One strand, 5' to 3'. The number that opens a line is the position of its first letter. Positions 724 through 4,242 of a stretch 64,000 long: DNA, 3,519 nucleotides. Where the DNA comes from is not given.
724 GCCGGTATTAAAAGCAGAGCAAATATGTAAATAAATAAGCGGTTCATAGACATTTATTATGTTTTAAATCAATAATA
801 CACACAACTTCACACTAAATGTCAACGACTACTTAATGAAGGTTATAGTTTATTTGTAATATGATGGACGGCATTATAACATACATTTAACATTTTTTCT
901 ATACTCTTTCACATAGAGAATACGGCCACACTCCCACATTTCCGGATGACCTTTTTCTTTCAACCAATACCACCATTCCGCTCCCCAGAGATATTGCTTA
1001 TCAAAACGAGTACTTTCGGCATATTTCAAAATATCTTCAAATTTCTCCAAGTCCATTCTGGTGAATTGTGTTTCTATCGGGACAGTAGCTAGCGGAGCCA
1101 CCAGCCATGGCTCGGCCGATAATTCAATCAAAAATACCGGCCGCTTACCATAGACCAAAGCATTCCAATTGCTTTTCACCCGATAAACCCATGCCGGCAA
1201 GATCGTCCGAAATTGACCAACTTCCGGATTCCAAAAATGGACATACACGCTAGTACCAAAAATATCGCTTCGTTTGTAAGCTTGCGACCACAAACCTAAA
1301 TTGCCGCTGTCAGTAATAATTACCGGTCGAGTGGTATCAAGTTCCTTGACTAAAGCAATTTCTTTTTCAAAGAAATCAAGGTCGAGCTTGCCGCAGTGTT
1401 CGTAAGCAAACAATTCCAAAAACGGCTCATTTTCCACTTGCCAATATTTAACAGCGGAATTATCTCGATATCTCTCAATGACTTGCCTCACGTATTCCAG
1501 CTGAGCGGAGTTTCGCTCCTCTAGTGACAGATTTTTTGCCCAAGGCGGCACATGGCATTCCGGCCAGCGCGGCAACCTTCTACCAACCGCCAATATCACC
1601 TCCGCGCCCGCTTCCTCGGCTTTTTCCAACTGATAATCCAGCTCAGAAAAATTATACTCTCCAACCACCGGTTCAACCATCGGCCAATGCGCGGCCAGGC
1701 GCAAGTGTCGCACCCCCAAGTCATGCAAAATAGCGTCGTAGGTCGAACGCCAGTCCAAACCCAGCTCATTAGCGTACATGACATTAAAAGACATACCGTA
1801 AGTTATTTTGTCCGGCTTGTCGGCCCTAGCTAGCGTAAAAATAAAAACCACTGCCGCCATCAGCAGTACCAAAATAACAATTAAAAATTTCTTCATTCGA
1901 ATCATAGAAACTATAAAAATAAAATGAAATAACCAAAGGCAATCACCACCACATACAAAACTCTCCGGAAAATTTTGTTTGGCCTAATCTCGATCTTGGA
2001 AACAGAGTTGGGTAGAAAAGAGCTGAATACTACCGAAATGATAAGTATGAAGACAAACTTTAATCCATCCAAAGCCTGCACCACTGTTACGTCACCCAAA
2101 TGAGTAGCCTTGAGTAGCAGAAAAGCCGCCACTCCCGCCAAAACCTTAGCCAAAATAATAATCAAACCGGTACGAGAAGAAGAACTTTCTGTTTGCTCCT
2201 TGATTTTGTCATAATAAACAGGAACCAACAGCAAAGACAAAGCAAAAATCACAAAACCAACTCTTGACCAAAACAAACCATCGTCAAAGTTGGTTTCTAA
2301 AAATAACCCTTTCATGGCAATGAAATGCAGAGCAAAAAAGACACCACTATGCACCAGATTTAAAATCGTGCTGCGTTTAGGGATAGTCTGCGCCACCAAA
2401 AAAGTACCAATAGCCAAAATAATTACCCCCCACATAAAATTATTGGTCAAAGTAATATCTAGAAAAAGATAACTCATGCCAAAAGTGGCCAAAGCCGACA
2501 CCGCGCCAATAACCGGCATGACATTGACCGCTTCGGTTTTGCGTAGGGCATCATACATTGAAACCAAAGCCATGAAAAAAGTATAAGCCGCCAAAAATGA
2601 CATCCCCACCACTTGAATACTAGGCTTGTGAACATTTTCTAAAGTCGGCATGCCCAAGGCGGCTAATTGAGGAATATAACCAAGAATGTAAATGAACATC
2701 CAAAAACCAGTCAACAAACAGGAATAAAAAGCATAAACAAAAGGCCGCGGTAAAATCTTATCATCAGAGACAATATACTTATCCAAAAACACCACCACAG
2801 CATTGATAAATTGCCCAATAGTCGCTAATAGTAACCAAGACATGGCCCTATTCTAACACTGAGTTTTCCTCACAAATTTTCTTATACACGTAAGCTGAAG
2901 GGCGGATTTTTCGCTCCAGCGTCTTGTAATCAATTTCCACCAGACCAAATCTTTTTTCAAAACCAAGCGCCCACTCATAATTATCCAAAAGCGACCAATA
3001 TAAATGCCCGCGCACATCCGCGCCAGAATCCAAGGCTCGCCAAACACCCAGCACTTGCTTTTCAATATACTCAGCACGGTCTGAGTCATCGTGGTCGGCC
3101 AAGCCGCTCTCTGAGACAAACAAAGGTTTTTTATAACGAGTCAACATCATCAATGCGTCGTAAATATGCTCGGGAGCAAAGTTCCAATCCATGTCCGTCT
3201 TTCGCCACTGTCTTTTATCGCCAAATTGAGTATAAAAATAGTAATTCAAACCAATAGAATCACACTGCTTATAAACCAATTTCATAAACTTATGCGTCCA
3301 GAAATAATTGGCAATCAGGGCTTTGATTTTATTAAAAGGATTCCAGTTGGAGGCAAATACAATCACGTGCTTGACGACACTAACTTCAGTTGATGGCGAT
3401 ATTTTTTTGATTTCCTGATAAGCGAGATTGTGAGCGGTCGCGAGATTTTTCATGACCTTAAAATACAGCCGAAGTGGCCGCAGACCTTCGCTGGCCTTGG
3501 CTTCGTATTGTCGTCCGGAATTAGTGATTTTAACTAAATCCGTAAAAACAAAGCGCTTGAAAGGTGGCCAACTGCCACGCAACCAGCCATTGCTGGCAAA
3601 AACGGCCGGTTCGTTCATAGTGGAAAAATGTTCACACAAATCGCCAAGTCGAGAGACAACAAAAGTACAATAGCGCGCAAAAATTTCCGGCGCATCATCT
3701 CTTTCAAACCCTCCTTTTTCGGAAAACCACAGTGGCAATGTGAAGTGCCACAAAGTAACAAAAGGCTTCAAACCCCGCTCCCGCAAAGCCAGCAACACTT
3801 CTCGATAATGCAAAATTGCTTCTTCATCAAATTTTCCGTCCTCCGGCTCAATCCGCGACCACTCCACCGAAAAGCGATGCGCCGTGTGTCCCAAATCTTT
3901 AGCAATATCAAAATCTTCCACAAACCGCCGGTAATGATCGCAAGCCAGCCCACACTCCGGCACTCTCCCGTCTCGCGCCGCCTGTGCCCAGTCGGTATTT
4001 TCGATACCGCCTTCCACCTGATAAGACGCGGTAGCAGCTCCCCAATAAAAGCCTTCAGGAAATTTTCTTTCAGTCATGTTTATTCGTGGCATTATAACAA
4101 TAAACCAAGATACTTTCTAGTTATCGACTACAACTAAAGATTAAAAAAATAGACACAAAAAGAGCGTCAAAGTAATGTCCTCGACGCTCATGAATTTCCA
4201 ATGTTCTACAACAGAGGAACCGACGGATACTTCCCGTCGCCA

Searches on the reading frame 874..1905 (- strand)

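Call 67: search_protein_families(library=pfam, proteins=[window:874-1905:-], max_evalue=0.00001)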
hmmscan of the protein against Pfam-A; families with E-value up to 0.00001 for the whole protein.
window:874-1905:- (343 aa): 1 family
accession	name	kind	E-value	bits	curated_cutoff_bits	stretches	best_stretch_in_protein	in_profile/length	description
PF02449.21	Glyco_hydro_42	-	1.1e-10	41.9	21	0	60-108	19-68/376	Beta-galactosidase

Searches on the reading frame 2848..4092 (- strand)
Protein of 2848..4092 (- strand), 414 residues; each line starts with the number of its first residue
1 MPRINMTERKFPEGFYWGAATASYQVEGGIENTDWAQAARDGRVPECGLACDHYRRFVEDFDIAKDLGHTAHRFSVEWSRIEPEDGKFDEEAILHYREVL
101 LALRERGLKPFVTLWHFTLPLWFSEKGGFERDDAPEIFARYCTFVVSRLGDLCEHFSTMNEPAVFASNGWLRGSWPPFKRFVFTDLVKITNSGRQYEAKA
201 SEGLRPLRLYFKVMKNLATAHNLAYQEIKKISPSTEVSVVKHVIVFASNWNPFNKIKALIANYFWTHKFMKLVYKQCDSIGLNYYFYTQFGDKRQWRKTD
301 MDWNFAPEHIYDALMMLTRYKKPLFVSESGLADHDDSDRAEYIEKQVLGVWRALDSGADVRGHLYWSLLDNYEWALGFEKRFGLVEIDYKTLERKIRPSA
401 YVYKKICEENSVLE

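Call 67: search_protein_families(library=pfam, proteins=[window:2848-4092:-], max_evalue=0.00001)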
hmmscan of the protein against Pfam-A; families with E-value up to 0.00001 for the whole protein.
window:2848-4092:- (414 aa): 1 family
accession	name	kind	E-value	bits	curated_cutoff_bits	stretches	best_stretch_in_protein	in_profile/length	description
PF00232.24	Glyco_hydro_1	-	2.1e-72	244.4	22.6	2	9-258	3-237/453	Glycosyl hydrolase family 1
